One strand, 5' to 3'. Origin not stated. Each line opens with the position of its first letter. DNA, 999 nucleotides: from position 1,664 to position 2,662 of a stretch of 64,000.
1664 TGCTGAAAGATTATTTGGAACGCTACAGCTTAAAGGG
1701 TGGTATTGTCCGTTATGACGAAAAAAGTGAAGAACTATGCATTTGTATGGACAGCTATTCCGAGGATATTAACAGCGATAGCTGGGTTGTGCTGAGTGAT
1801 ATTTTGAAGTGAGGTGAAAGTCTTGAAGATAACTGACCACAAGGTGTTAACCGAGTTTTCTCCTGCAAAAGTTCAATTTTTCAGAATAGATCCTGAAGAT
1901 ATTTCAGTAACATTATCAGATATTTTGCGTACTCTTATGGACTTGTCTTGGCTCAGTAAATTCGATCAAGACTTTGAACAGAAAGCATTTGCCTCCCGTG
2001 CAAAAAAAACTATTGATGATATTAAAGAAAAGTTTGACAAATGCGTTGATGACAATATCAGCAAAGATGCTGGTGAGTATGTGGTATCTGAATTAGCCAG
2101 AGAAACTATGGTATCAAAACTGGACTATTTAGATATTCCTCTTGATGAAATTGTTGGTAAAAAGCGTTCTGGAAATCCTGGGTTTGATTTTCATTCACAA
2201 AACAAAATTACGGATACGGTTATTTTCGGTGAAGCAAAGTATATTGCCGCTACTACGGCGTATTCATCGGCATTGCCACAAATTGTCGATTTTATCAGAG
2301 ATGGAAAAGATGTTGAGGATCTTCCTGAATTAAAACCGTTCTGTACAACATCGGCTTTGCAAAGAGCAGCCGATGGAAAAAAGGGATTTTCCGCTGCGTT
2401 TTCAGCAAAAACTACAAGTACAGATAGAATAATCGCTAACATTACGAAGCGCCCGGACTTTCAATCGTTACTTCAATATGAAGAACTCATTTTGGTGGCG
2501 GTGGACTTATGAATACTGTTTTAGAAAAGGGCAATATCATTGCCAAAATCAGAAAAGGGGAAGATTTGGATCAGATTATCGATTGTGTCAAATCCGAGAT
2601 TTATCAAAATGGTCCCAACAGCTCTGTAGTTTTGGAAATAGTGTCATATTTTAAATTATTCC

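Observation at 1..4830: Hachiman-like HamA/HamB pair translationally coupled to an upstream Res-like helicase-nuclease: a possible composite three-gene defence operon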

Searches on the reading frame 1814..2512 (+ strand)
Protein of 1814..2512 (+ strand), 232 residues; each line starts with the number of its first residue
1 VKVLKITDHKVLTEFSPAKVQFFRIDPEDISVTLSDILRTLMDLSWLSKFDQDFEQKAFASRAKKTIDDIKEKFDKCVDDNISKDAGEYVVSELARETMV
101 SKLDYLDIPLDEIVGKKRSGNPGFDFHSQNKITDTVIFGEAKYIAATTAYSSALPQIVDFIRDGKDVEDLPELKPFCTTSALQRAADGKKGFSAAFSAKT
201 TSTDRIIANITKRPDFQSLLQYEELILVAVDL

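Call 3: search_protein_families(library=pfam, proteins=[window:1814-2509:+], max_evalue=0.1)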
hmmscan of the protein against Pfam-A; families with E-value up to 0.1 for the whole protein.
window:1814-2509:+ (232 aa): 1 family
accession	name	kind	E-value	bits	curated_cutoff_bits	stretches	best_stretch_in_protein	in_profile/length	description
PF16289.11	PIN_12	-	0.015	16.2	32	1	60-146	67-157/172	PIN domain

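Call 4: search_protein_families(library=padloc, proteins=[window:1814-2509:+], max_evalue=0.1)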
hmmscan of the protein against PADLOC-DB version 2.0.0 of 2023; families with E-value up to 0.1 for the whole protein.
window:1814-2509:+ (232 aa): 0 families

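Call 5: search_protein_families(library=ncbifam, proteins=[window:1814-2509:+], max_evalue=0.1)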
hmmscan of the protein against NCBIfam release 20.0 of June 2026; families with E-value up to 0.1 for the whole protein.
window:1814-2509:+ (232 aa): 0 families

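Call 6: find_encoding_contigs(protein=window:1814-2512:+, flank=10000, max_places=8)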
Protein window:1814-2512:+ (232 aa): no gene with exactly this product is on record in the collection.

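Call 7: search_protein_families(library=phrogs, proteins=[window:1814-2509:+], max_evalue=0.1)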
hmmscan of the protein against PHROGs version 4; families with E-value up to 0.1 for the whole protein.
window:1814-2509:+ (232 aa): 0 families

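Call 9: find_homologous_proteins(query=window:1814-2509:+, max_evalue=0.001)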
Query window:1814-2509:+ (232 aa): 624 proteins with E <= 0.001 among 1074 candidates; the best 120 are listed.
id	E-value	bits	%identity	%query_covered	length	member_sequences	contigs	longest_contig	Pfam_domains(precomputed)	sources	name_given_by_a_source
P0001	2.7e-137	473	94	100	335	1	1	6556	-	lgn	-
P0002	4.4e-137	472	94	99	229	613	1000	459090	-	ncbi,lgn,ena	-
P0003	1.3e-132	458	91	100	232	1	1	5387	-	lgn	-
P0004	7.1e-131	452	90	99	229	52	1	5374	-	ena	-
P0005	7.1e-130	449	90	99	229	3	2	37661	-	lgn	-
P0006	6.9e-129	446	92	99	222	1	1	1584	-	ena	-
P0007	8.1e-128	442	88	99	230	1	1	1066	-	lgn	-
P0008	5.1e-127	439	86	99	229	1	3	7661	-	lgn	-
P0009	6.0e-127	439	88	100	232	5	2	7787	-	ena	-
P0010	1.0e-126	438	86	99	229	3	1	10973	-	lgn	-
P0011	1.4e-126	438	86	99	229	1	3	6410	-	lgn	-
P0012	1.4e-126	438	88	99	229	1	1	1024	-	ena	-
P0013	1.4e-126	438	89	99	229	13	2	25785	-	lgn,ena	-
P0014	2.8e-126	437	86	99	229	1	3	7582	-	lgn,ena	-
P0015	3.6e-126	437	88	100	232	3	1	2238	-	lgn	-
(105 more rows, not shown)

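Call 14: search_solved_structures(query=A1, max_evalue=10, show_alignments=3)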
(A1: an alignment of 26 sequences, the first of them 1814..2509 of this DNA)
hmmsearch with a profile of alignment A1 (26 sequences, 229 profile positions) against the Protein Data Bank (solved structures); distinct sequences matched with E-value up to 10: 2.
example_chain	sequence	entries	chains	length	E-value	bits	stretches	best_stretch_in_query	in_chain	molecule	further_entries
5it7_S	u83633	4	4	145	1.3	11.8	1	73-128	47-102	KLLA0B01562p | Ribosomal protein uS13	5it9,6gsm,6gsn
3j80_S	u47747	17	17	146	1.3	11.7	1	73-128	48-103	uS13 | KLLA0B01562p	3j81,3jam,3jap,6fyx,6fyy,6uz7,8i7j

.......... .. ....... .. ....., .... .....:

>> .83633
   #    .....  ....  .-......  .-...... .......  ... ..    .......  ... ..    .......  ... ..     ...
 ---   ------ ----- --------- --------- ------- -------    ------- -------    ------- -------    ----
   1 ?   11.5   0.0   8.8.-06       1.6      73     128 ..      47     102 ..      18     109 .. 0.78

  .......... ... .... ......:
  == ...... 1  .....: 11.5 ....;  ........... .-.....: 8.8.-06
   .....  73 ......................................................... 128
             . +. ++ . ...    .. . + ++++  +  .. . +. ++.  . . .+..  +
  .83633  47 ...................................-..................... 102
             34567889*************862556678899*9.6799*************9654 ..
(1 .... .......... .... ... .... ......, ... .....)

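Call 21: predict_structure(alignment_id=A1)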
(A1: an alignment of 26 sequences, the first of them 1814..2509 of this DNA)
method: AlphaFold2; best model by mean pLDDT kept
length: 232 residues; sequences in the alignment: 26
mean_pLDDT: 88.8   pTM: 0.87
mean pLDDT of the five models: 88.8, 86.2, 86.1, 83.3, 80.6
residues with pLDDT >= 90: 138; 70-90: 79; 50-70: 14; < 50: 1
segments of 3 or more residues with pLDDT < 50: none
pLDDT, mean of each block of 10 residues (from residue 1): 81 94 91 85 90 90 88 77 81 93 91 63 85 95 86 92 92 91 97 94 95 96 97 88
secondary structure, 60 per line:
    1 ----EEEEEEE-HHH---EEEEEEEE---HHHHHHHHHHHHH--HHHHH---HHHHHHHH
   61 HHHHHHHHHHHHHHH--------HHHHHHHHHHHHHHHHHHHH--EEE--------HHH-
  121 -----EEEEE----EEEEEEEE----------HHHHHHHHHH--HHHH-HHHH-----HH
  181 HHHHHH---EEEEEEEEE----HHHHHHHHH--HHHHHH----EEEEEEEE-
elements in order: E5-11 E19-26 H30-42 H45-49 H53-75 H84-103 E106-108 E126-130 E135-142 H153-162 H165-168 H170-173 H179-186 E190-198 H203-211 H214-219 E224-231

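Call 22: search_protein_representatives(protein=window:1814-2509:+)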
Query: 232 residues. Proteins with E-value up to 0.001 (for the whole library): 286; up to 1e-10: 230; up to 1e-30: 72. The best 150 are listed.
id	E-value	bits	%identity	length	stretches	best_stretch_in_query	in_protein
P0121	1.3e-82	292.7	87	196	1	4-157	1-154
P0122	1.1e-69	250.5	86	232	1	4-138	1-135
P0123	5.4e-65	235.1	96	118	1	118-232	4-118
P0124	2.7e-54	200.2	62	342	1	79-232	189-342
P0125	6.3e-53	195.7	42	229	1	8-232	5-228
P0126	8.9e-53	195.2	45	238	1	7-232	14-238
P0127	5.9e-52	192.5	41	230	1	4-231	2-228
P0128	4.2e-51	189.7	43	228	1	14-232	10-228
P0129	1.7e-50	187.7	43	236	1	12-232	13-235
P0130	2.5e-49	183.9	41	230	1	5-232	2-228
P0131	3.7e-49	183.4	43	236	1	18-232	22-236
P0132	9.7e-48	178.7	53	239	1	11-169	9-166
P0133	1.8e-46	174.6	41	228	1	19-232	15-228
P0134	1.1e-45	172.0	39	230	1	17-232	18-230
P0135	1.5e-45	171.6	43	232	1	11-232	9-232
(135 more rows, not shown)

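Call 25: search_protein_families(library=pfam, alignment_id=A2, max_evalue=0.01)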
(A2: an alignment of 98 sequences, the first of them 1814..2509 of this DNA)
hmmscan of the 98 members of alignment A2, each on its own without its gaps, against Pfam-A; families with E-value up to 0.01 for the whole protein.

A. member 1, window:1814-2509:+ (232 aa): 0 families

B. families by the number of members that match (of 98 scanned): 9 families
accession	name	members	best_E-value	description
PF08878.16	HamA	7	1.1e-05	HamA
PF19047.5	HOOK_N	1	0.00032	HOOK domain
PF06300.18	Tsp45I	1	0.00096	Tsp45I type II restriction enzyme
PF05999.16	Herpes_U5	1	0.0012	Herpesvirus U5-like family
PF13935.11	Ead_Ea22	1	0.0042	Ead/Ea22-like protein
PF03665.18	UPF0172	1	0.0044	Uncharacterised protein family (UPF0172)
PF22096.1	TagH_C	1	0.005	Teichoic acid transporter subunit TagH C-terminal domain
PF21698.3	Spo16_C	1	0.0067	Spo16 protein, C-terminal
PF08820.15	DUF1803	1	0.0089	Domain of unknown function (DUF1803)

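Call 26: search_protein_families(library=padloc, alignment_id=A2, max_evalue=0.01)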
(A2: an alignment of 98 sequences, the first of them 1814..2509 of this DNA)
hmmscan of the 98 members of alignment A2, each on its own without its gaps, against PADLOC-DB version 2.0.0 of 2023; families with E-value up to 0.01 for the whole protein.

A. member 1, window:1814-2509:+ (232 aa): 0 families

B. families by the number of members that match (of 98 scanned): 18 families
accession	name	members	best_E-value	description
PDLC00168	HamA1|HamA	8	3.6e-05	DUF1837 domain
PDLC00156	HamA1|HamA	5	0.00053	DUF1837 domain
PDLC00196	HamA2|HamA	4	1.6e-05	DUF1837 domain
PDLC00171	HamA1|HamA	4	0.00084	DUF1837 domain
PDLC00154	HamA1|HamA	3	4.5e-05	DUF1837 domain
PDLC00165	HamA1|HamA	3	0.0006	DUF1837 domain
PDLC00163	HamA1|HamA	2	5.1e-05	DUF1837 domain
PDLC04092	SIR2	1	0.0002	-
PDLC03000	DUF4238-Pers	1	0.00071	-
PDLC00157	HamA1|HamA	1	0.0012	DUF1837 domain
PDLC03919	NsnC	1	0.0038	-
PDLC01292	Cas10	1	0.0046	CAS-III; effector_LS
PDLC01503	Csm2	1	0.0065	CAS-III-D; effector_SS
PDLC00223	KwaB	1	0.0067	DUF4868 domain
PDLC01046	WYL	1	0.0072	HTH-WYL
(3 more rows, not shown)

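Call 27: search_solved_structures(query=A2, max_evalue=10, show_alignments=2)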
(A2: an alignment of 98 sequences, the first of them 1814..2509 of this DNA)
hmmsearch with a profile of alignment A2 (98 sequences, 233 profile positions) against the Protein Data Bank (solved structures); distinct sequences matched with E-value up to 10: 11.
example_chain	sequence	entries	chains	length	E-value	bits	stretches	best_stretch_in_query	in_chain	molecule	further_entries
2ly1_A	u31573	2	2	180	0.14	14.8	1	29-68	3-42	Tudor domain-containing protein 7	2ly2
3nwv_A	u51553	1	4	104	0.15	14.7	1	98-170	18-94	Cytochrome c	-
3zoo_A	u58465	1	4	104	0.17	14.5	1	98-170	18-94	CYTOCHROME C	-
2n3y_A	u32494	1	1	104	0.28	13.8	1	98-170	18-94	Cytochrome c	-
6ecj_A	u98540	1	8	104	0.32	13.6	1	98-170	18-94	Cytochrome c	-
6duj_A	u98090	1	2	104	0.4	13.3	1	98-170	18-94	Cytochrome c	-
2b4z_A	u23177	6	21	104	0.62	12.7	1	98-170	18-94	Cytochrome c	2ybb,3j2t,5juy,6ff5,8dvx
1j3s_A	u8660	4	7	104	0.85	12.2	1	98-170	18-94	Cytochrome c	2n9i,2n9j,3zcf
5dfs_A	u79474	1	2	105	0.88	12.2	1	98-170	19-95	Cytochrome c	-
5ty3_A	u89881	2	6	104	1.1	11.9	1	98-170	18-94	Cytochrome c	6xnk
6n1o_A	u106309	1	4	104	1.3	11.7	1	98-170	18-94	Cytochrome c, somatic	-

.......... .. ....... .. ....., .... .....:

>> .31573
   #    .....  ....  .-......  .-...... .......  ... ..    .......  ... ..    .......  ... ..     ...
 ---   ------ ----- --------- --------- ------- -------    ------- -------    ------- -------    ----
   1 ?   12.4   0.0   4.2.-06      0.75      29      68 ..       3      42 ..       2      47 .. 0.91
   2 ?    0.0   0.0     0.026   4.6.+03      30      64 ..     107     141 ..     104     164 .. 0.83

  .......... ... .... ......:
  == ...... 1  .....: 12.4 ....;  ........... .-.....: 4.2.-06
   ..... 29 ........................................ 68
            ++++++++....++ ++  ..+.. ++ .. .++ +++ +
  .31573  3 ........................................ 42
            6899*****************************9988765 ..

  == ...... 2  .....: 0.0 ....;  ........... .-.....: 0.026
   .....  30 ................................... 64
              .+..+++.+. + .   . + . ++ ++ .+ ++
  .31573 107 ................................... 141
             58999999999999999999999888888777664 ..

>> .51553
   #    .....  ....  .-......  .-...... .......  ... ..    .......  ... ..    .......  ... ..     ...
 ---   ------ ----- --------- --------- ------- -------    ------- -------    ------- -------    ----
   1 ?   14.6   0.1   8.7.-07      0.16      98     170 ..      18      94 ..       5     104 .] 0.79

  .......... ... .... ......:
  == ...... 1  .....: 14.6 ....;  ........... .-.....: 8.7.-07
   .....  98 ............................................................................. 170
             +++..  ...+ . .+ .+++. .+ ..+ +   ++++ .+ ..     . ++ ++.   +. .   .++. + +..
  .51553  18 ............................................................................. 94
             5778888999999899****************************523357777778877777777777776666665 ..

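Call 28: fold_search(model_id=the predicted structure, library=pdb)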
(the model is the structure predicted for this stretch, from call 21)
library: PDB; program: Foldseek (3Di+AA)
matches with E <= 10: 306; with E <= 0.001: 0
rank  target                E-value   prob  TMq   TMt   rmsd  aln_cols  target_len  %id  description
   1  4g6u_A                8.4e-02  0.38  0.33  0.35  18.4       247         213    9  CdiA-CT/CdiI toxin and immunity complex from Escherichia coli (released 2012-12-12)
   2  5ltf_A                1.2e-01  0.09  0.18  0.20  11.4       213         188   11  Crystal structure of Lymphocytic choriomeningitis mammarenavirus endonuclease complexed with catalytic ions (released 2017-09-13)
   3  3jsb_B                2.0e-01  0.10  0.21  0.23  14.2       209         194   12  Crystal structure of the N-terminal domain of the Lymphocytic Choriomeningitis Virus L protein (released 2010-09-15)
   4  9ria_C                2.0e-01  0.06  0.17  0.06  23.5       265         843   13  Cryo-EM structure of tomato NRC3-AVRcap1b complex (released 2025-07-23)
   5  4i1t                  2.2e-01  0.08  0.20  0.25  13.6       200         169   12  Crystal structure of the cap-snatching endonuclease from Pichinde virus (released 2014-02-26)
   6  8dgf_A                2.2e-01  0.03  0.15  0.04  25.2       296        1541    9  Avs4 bound to phage PhiV-1 portal (released 2022-08-03)
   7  5ltn_B                2.9e-01  0.07  0.18  0.21  11.5       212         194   10  Crystal structure of Lymphocytic choriomeningitis mammarenavirus endonuclease complexed with DPBA (released 2017-09-13)
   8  9iac_B                3.7e-01  0.13  0.26  0.24  10.1       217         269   12  Structure of the Argonaute-associated Cas4 family protein 1 (ACE1) from Microcystis aeruginosa (MaACE1) (released 2025-04-23)
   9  7ah9_7A               3.7e-01  0.02  0.11  0.12  18.6       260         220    9  Substrate-engaged type 3 secretion system needle complex from Salmonella enterica typhimurium - SpaR state 1 (released 2021-03-17)
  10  8zue_A                3.9e-01  0.15  0.37  0.20   9.9       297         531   10  cryo-electron microscopy (cryo-EM) structure of the Hachiman defense system from Escherichia coli (released 2025-03-26)
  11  3jsb_A                4.1e-01  0.06  0.18  0.22  14.6       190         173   13  Crystal structure of the N-terminal domain of the Lymphocytic Choriomeningitis Virus L protein (released 2010-09-15)
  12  5t2t_A                4.7e-01  0.08  0.21  0.23  11.9       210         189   11  Crystal structure of Lymphocytic choriomeningitis mammarenavirus endonuclease bound to compound L742001 (released 2017-09-13)
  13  5ltn_A                4.7e-01  0.06  0.17  0.20  11.4       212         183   11  Crystal structure of Lymphocytic choriomeningitis mammarenavirus endonuclease complexed with DPBA (released 2017-09-13)
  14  5j1p                  4.7e-01  0.04  0.17  0.21  15.5       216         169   11  Lassa virus L protein cap-snatching endonuclease. Bound to two manganese ions (released 2016-06-29)
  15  5t2t_B                5.0e-01  0.07  0.20  0.23  11.6       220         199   10  Crystal structure of Lymphocytic choriomeningitis mammarenavirus endonuclease bound to compound L742001 (released 2017-09-13)
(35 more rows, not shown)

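Call 31: find_related_loci(query=A1, collection=genome_contigs, flank=10000)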
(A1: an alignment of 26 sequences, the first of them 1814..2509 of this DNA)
Query A1 (232 aa) in genome_contigs; peptide patterns used: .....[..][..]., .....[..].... (x = any residue, [..] = any of these).
103 stretches matched a pattern; 37 encode a relative of the query (tblastn E <= 1e-3); 37 distinct loci.
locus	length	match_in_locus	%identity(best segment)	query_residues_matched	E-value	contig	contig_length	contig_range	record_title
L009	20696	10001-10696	96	1-232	8e-150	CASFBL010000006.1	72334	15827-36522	uncultured Eubacteriales bacterium isolate B51_L2_308308_idba_bin.62 genome assembly, contig: B51_L2_308308_idba_bin.62.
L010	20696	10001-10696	94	1-232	2e-147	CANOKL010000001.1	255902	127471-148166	MAG TPA_asm: uncultured Lachnospiraceae bacterium isolate SRR19759413_bin.28_metawrap_v1.3_MAG genome assembly, contig:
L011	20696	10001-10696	94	1-232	2e-146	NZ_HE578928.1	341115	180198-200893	Dielma fastidiosa strain type strain: JC13, whole genome shotgun sequence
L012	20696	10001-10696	94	1-232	2e-146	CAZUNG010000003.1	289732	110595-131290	MAG TPA_asm: uncultured Ruminococcus sp. isolate SRP239243_co1_79 genome assembly, contig: NODE_14_length_289732_cov_21.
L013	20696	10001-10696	94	1-232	4e-145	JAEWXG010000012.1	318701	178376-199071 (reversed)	MAG: Bacillota bacterium isolate OH_SFB_13 k127_414559, whole genome shotgun sequence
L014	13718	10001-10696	92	1-232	3e-143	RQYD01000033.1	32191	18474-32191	Clostridiales bacterium COT073_COT-073 scaffold_32, whole genome shotgun sequence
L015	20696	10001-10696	92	1-232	5e-143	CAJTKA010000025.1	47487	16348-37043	MAG TPA_asm: uncultured Lachnospiraceae bacterium isolate MGBC101899 genome assembly, contig: MGBC101899.25, whole genom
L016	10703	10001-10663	94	12-232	4e-139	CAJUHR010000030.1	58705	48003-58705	MAG TPA_asm: uncultured Lachnospiraceae bacterium isolate MGBC129633 genome assembly, contig: MGBC129633.30, whole genom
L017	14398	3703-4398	89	1-232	2e-137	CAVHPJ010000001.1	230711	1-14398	Butyricicoccaceae bacterium isolate H07677-L1_cleanbin_000003 genome assembly, contig: Spades_H07677-L1_contig_1, whole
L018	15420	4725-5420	89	1-232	2e-137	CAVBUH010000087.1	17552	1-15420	Selenomonadaceae bacterium isolate SID5428-1_cleanbin_000005 genome assembly, contig: Spades_SID5428-1_contig_1657, whol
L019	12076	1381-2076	89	1-232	2e-137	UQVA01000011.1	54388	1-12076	uncultured Clostridiales bacterium isolate UMGS670 genome assembly, contig: NODE_188_length_54388_cov_7.742679, whole ge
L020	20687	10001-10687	85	4-232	3e-131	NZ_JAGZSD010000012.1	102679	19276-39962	MAG: Anaerostipes sp. isolate L2_037_371G1_dasL2_037_371G1_maxbin2.maxbin.035 L2_037_371G1_scaffold_204, whole genome sh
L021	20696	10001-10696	69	1-232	3e-110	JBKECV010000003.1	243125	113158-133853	MAG: Candidatus Fimivivens sp. isolate VLC_037 k121_132984, whole genome shotgun sequence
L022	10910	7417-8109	66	2-232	2e-108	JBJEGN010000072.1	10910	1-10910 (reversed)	MAG: Candidatus Gastranaerophilaceae bacterium isolate LOHA11_bin.028 NODE_3219_length_10910_cov_8.309811, whole genome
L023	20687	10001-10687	66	4-232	6e-108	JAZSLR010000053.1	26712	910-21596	MAG: Acutalibacteraceae bacterium isolate T1900044557_TS20190023.MAGScoT_cleanbin_000050 SGB_317_k141_683377, whole geno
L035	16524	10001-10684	50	4-232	6e-73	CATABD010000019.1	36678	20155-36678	MAG: uncultured Oscillospiraceae bacterium isolate extra-ERR982840.24_1677794711 genome assembly, contig: NODE_525_lengt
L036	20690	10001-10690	48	2-232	4e-73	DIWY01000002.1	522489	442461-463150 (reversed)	MAG TPA_asm: Christensenella sp. UBA6094 UBA6094_contig_1209, whole genome shotgun sequence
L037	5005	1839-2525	48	3-232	3e-71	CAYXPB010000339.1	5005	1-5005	MAG TPA_asm: uncultured Acetivibrio sp. isolate binchicken_co39_530 genome assembly, contig: NODE_35012_length_5005_cov_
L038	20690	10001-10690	47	2-232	3e-70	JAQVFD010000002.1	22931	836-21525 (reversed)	MAG: Clostridiaceae bacterium isolate STE_150 NODE_4801_length_22931_cov_3.372303_Sandtown_E, whole genome shotgun seque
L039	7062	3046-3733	58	4-232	2e-70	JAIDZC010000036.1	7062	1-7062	MAG: Anaeroplasmataceae bacterium isolate SC0377_S7_4 SC0377_S7_4_contig_36, whole genome shotgun sequence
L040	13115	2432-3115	48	4-232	8e-70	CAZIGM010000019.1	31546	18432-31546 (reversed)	MAG TPA_asm: uncultured Bacillaceae bacterium isolate SRP167671_co2_263 genome assembly, contig: NODE_1887_length_31546_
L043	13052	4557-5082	73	4-178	8e-64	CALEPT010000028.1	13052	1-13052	MAG TPA_asm: uncultured Ruminococcus sp. isolate ERR1278072_bin.68_CONCOCT_v1.1_MAG genome assembly, contig: ERZ842375.3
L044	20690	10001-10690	33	1-232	2e-39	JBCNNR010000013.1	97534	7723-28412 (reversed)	MAG: Bdellovibrio sp. isolate SMAGNO106 Contig13, whole genome shotgun sequence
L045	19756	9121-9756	35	20-232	7e-36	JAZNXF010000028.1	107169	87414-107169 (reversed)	MAG: Elusimicrobiaceae bacterium isolate T1900044780_TS20190246.MAGScoT_cleanbin_000020 SGB_2549_k141_2654486, whole gen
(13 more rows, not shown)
